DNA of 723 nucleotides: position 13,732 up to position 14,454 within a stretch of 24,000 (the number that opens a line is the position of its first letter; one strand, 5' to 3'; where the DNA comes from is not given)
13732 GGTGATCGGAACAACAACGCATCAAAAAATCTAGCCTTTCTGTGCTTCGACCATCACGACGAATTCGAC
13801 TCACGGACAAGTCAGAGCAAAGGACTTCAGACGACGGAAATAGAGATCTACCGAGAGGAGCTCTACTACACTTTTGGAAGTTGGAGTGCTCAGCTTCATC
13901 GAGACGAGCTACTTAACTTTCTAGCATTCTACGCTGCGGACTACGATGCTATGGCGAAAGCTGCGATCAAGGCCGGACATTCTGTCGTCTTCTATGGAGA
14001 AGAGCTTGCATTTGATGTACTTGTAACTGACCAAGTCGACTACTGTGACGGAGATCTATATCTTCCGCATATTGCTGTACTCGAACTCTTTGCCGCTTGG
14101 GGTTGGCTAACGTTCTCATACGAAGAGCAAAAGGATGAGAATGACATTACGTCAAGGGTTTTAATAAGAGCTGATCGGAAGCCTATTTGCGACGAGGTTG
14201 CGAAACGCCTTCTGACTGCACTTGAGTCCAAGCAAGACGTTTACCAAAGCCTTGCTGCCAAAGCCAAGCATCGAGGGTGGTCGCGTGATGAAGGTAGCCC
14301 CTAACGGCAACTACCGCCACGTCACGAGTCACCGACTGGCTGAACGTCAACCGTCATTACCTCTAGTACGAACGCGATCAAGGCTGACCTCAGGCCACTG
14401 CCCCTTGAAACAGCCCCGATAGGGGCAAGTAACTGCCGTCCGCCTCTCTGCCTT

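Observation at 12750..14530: A/T-richer two-gene module (DUF2971 protein + HNH nuclease-domain protein) exactly at the island/chromosome junction: candidate defence or addiction pair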

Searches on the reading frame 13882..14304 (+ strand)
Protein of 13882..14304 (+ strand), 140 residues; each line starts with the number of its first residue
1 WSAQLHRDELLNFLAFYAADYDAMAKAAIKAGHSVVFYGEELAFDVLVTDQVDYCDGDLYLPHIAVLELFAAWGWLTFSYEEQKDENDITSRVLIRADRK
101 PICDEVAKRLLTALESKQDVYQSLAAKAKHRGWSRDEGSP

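Call 64: search_protein_representatives(protein=window:13882-14304:+)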
Query: 140 residues. Proteins with E-value up to 0.001 (for the whole library): 34; up to 1e-10: 22; up to 1e-30: 2. The best 34 are listed.
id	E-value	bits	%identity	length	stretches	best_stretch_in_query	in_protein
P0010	7.8e-46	171.9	60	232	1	1-134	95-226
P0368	1.1e-34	135.7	62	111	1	28-134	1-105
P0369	1.9e-28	115.5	54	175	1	1-105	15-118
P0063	7.5e-27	110.4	46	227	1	1-135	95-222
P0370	9.7e-27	110.0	46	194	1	1-134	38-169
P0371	3.2e-25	105.1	54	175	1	16-112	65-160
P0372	8.6e-22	94.0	43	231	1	2-119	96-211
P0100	6.3e-20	87.9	45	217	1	1-110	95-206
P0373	4.1e-18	82.1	42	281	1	1-115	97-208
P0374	1.8e-16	76.8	41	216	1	6-117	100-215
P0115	2.2e-16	76.4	39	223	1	6-119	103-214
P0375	1.1e-15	74.2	31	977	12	49-102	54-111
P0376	4.6e-15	72.2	44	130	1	5-109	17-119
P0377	9.3e-15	71.2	44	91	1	24-110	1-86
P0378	2.1e-14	70.1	49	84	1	35-116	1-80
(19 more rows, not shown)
